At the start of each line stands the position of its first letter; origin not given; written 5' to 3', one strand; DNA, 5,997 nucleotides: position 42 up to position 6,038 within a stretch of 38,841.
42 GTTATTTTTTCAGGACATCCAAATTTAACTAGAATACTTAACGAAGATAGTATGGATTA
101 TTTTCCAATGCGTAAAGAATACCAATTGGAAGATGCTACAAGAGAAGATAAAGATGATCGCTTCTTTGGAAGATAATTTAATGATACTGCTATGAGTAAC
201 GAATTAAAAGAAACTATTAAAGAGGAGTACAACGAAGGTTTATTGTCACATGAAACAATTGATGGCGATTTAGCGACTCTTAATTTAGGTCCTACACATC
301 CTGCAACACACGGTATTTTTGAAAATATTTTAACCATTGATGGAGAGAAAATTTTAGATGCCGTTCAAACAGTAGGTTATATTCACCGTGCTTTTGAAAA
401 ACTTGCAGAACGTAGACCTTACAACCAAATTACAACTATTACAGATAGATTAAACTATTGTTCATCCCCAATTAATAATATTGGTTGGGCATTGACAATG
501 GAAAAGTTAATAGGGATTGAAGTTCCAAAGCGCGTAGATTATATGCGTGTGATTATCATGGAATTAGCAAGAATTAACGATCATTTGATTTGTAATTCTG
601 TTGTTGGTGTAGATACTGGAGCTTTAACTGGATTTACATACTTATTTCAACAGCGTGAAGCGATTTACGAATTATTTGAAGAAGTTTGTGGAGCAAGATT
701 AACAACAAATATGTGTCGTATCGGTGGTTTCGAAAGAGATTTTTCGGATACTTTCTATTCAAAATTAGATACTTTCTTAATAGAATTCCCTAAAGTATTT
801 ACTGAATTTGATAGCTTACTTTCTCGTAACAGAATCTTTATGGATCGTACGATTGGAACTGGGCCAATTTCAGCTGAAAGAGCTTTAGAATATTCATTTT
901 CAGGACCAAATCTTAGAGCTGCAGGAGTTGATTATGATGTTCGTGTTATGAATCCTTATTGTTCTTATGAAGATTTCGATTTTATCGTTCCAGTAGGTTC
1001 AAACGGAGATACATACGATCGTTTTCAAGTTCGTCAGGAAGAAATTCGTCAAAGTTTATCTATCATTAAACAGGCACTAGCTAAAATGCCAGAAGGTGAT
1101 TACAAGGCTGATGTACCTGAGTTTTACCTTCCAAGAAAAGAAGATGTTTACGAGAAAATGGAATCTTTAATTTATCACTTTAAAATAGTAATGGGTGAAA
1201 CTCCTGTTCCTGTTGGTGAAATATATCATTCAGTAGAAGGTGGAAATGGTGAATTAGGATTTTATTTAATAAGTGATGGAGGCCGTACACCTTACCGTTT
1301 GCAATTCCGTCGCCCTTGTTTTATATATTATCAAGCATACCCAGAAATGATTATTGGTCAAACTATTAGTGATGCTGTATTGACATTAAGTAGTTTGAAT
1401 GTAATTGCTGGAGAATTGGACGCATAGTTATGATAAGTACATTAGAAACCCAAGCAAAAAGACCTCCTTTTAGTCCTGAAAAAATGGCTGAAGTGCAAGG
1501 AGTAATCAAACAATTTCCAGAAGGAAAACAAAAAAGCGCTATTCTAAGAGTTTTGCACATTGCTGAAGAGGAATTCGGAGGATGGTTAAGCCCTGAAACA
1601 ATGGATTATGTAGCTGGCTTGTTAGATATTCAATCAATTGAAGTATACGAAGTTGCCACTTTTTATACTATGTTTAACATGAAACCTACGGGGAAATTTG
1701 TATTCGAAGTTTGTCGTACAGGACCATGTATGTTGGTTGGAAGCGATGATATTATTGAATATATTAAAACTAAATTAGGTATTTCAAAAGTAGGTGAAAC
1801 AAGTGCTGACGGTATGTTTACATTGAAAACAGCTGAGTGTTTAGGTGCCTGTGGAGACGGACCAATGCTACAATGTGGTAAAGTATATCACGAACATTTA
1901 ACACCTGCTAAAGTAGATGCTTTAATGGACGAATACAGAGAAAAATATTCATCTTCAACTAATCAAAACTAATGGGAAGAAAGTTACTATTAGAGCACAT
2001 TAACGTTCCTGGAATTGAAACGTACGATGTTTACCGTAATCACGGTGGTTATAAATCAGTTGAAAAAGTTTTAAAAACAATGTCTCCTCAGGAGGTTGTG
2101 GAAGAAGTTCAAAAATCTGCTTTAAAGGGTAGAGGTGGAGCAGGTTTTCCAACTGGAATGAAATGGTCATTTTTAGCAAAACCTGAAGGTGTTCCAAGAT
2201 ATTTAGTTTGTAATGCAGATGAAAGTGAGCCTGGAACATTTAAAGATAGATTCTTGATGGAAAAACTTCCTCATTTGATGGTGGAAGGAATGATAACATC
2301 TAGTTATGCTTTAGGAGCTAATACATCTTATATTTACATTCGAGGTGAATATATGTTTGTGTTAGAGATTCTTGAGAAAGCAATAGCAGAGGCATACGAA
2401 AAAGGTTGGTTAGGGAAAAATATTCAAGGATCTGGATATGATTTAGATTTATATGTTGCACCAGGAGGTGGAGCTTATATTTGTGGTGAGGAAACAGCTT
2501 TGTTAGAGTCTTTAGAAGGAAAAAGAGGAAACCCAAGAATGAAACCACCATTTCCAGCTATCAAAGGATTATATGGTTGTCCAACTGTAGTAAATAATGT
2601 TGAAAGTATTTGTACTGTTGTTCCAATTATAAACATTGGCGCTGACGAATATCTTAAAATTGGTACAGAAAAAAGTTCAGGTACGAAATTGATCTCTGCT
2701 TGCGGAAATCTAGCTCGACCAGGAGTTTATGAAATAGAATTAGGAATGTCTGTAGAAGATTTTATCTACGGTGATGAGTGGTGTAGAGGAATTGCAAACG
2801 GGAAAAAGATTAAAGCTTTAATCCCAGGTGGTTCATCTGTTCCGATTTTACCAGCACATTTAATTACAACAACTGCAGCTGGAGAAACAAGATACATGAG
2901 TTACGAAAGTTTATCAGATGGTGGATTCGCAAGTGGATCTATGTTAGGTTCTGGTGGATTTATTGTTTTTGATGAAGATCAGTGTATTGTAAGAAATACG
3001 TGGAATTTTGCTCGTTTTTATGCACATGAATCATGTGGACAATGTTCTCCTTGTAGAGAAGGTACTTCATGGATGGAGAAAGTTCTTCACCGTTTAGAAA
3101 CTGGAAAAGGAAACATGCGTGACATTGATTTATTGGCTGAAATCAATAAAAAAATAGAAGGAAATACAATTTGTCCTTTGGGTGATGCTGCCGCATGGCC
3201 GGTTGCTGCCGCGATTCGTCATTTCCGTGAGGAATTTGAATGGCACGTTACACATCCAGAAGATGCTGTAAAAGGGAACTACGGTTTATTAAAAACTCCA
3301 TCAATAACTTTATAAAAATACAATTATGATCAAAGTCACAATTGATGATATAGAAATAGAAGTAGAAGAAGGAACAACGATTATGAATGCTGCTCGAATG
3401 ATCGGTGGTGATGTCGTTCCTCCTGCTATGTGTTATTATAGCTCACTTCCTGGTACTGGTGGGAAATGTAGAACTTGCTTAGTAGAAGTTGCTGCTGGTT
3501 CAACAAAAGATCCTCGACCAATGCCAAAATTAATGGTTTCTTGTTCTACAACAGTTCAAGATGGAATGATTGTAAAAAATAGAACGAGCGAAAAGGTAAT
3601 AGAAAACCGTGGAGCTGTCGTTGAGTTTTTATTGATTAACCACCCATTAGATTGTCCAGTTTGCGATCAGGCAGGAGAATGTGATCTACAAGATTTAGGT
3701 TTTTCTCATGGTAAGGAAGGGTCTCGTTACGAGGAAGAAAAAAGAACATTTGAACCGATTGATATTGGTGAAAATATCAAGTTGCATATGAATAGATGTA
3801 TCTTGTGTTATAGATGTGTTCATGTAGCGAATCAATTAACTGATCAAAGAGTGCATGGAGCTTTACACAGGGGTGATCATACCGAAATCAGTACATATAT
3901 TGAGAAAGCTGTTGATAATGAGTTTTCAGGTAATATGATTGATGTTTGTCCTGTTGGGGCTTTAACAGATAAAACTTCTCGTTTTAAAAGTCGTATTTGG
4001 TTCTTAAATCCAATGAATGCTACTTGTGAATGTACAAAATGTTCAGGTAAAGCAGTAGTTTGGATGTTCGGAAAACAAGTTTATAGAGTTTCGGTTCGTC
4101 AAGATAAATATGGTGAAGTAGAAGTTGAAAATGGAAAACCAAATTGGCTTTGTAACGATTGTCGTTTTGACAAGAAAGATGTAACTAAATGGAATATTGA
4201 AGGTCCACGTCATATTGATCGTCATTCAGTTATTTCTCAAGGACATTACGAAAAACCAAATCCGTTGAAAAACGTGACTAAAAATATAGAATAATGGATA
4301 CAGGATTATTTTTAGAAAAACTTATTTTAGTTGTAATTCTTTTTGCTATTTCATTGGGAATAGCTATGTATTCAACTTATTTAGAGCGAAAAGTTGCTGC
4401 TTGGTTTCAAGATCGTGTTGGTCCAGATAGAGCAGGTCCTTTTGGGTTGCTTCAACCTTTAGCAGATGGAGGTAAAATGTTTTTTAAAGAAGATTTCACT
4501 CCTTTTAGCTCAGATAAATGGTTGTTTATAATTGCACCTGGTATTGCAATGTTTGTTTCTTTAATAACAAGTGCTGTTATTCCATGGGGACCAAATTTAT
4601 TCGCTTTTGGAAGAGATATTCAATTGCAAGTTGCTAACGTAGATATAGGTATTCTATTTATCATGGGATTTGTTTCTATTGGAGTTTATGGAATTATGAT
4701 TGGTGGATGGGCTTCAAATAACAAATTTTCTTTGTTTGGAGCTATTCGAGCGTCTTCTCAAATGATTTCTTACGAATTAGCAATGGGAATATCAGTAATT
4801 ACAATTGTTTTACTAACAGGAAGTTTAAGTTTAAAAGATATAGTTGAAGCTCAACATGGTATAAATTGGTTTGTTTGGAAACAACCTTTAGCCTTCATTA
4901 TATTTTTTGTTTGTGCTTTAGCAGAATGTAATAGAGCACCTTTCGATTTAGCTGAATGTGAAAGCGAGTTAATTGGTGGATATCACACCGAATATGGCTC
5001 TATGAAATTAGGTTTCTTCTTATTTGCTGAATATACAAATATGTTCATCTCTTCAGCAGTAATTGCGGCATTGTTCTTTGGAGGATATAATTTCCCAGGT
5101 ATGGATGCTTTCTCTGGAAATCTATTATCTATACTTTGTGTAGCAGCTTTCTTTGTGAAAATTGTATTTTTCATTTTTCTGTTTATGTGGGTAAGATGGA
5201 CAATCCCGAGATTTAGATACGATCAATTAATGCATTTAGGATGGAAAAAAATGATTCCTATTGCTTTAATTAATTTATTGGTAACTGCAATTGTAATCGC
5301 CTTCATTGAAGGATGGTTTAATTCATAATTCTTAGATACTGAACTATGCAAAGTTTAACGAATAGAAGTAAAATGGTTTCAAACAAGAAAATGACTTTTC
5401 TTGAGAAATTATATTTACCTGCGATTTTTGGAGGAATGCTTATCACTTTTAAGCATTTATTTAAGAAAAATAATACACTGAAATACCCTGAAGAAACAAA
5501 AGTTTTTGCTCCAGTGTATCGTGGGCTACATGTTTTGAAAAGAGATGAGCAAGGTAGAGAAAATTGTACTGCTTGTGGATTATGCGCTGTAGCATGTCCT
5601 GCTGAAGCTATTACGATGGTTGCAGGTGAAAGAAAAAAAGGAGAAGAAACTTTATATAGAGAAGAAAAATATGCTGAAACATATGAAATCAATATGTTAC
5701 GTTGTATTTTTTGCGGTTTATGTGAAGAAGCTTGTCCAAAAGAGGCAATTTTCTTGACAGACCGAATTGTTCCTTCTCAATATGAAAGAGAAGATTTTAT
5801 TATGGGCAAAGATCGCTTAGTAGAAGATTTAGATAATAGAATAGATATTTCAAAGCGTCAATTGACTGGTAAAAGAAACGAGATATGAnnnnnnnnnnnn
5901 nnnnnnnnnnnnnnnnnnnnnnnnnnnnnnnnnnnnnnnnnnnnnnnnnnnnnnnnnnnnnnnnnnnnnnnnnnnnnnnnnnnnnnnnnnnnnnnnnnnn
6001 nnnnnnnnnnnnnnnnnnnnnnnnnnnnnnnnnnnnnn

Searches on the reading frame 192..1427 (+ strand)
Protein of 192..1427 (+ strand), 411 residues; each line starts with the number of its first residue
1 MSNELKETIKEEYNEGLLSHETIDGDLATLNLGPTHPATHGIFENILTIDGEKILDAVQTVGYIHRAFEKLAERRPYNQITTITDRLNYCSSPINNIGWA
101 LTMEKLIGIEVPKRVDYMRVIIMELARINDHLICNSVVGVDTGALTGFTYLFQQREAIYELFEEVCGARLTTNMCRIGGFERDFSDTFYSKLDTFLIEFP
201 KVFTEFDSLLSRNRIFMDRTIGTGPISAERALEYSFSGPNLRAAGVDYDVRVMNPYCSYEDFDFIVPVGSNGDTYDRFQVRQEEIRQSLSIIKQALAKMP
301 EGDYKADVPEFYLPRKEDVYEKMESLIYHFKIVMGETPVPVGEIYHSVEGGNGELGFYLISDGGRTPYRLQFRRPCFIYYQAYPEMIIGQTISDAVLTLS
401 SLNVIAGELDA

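Call 6: search_protein_families(library=pfam, proteins=[window:192-1427:+], max_evalue=0.001)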
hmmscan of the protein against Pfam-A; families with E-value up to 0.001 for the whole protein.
window:192-1427:+ (411 aa): 1 family
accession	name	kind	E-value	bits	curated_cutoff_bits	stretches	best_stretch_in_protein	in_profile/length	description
PF00346.24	Complex1_49kDa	-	6.7e-106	353.7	24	1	141-410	1-270/271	Respiratory-chain NADH dehydrogenase, 49 Kd subunit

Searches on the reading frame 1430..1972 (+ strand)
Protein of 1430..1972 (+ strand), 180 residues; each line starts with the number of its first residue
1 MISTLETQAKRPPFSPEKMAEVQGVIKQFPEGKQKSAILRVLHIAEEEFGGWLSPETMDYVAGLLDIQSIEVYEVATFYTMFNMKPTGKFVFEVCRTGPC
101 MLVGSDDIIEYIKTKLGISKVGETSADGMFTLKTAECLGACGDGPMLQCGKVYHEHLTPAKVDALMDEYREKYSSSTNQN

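Call 6: search_protein_families(library=pfam, proteins=[window:1430-1972:+], max_evalue=0.001)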
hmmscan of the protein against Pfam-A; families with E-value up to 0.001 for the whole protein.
window:1430-1972:+ (180 aa): 1 family
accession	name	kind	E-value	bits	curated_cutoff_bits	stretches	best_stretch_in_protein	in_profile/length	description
PF01257.25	2Fe-2S_thioredx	-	1.2e-49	168.4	24.8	1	23-170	2-145/145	Thioredoxin-like [2Fe-2S] ferredoxin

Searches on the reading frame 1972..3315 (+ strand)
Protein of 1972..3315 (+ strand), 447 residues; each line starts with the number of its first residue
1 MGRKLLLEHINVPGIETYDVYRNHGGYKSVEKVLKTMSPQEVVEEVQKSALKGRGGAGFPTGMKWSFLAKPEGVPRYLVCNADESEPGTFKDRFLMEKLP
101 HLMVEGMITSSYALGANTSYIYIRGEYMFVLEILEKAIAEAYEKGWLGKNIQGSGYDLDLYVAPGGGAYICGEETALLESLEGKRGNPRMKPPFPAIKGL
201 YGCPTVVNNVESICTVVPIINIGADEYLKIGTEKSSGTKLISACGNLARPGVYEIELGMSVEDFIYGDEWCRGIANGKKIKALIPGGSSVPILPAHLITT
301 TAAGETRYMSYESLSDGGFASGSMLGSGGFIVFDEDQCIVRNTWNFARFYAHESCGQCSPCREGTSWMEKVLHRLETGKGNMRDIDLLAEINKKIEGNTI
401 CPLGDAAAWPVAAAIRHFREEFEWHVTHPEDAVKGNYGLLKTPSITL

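Call 6: search_protein_families(library=pfam, proteins=[window:1972-3315:+], max_evalue=0.001)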
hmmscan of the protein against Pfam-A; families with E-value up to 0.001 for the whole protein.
window:1972-3315:+ (447 aa): 2 families
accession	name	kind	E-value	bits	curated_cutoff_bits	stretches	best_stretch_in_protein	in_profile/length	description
PF01512.22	Complex1_51K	-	1.9e-45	154.8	31.2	1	46-216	1-148/150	Nuo51 FMN-binding domain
PF10589.14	NADH_4Fe-4S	-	9.6e-34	115.6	23.5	1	343-425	3-85/85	NADH-ubiquinone oxidoreductase-F iron-sulfur binding region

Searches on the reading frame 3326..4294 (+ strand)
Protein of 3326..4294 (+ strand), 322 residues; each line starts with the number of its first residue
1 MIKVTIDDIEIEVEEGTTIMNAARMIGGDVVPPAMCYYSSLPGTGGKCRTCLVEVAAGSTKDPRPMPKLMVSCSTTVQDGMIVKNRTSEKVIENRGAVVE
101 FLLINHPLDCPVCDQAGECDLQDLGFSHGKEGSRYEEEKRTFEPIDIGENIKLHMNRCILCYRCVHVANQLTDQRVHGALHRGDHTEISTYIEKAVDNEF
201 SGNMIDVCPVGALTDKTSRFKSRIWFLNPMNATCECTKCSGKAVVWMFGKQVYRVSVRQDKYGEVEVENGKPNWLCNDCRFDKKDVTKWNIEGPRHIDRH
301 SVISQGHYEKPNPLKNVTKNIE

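Call 6: search_protein_families(library=pfam, proteins=[window:3326-4294:+], max_evalue=0.001)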
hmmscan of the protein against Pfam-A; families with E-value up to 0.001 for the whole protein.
window:3326-4294:+ (322 aa): 4 families
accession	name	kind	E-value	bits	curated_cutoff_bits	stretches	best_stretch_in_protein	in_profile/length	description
PF22117.2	Fer4_Nqo3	-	3.7e-29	101.2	27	1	148-214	1-67/67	NADH-quinone oxidoreductase subunit 3, ferredoxin-like domain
PF10588.14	NADH-G_4Fe-4S_3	-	2.9e-15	55.9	27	1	95-131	1-37/40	NADH-ubiquinone oxidoreductase-G iron-sulfur binding region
PF13510.11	Fer2_4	-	6.9e-15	55.3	22.8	1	1-86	3-80/82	2Fe-2S iron-sulfur cluster binding domain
PF00111.32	Fer2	-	4.7e-06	26.9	21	1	7-77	6-76/77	2Fe-2S iron-sulfur cluster binding domain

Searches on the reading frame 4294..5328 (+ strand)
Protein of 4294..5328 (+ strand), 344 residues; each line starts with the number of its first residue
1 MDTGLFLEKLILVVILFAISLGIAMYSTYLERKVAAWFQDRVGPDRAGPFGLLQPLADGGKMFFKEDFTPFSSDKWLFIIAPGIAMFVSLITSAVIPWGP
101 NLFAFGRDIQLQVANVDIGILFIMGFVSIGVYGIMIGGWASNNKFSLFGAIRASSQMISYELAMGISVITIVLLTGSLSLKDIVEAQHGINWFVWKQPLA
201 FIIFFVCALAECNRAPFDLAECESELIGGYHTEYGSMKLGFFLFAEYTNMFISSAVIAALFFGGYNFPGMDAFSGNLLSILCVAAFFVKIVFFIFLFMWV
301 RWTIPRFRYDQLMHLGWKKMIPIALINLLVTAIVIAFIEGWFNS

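Call 6: search_protein_families(library=pfam, proteins=[window:4294-5328:+], max_evalue=0.001)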
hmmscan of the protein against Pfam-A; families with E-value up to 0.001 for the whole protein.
window:4294-5328:+ (344 aa): 1 family
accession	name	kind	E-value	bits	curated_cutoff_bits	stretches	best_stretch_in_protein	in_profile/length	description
PF00146.26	NADHdh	-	2.6e-120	401.7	27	1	13-332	4-298/298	NADH dehydrogenase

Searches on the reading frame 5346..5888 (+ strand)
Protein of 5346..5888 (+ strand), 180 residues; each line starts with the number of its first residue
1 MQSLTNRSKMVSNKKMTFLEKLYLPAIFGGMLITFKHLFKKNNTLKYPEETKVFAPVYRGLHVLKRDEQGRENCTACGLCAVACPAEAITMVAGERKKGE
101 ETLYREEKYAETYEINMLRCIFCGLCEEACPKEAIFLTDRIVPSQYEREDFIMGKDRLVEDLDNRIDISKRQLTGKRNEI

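Call 6: search_protein_families(library=pfam, proteins=[window:5346-5888:+], max_evalue=0.001)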
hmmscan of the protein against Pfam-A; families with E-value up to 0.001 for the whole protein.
window:5346-5888:+ (180 aa): 13 families
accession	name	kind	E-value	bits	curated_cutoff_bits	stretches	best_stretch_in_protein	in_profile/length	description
PF00037.32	Fer4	-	2.1e-14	53.1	21.1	2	113-135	1-23/24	4Fe-4S binding domain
PF12838.12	Fer4_7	-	1.6e-12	48.1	27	1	73-134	1-52/52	4Fe-4S dicluster domain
PF13484.11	Fer4_16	-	1.4e-09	39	30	1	73-132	1-65/66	4Fe-4S double cluster binding domain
PF13187.11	Fer4_9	-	3.2e-09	37.1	27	1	73-135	1-52/52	4Fe-4S dicluster domain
PF13237.11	Fer4_10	-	2e-08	34.5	25.5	1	71-131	6-53/53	4Fe-4S dicluster domain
PF14697.11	Fer4_21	-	2.2e-08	34.5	35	1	71-91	38-59/59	4Fe-4S dicluster domain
PF13183.11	Fer4_8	-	1.3e-07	32.4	27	1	72-133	3-67/68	4Fe-4S dicluster domain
PF12837.12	Fer4_6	-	1.3e-07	31.7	25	1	71-89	6-24/24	4Fe-4S binding domain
PF12797.12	Fer4_2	-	2e-07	30.9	24.5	1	71-86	7-22/22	4Fe-4S binding domain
PF13534.11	Fer4_17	-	2.3e-06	28.5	22.2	1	74-133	2-59/61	4Fe-4S dicluster domain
PF12800.12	Fer4_4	-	4.2e-06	27.1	24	0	72-86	2-16/17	4Fe-4S binding domain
PF25160.1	LdpA_Fe-S-bd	-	1.8e-05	24.8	27.6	0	71-92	25-46/49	LdpA Fe-S cluster-binding domain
PF12798.12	Fer4_3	-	3.9e-05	24.6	27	0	120-134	1-15/15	4Fe-4S binding domain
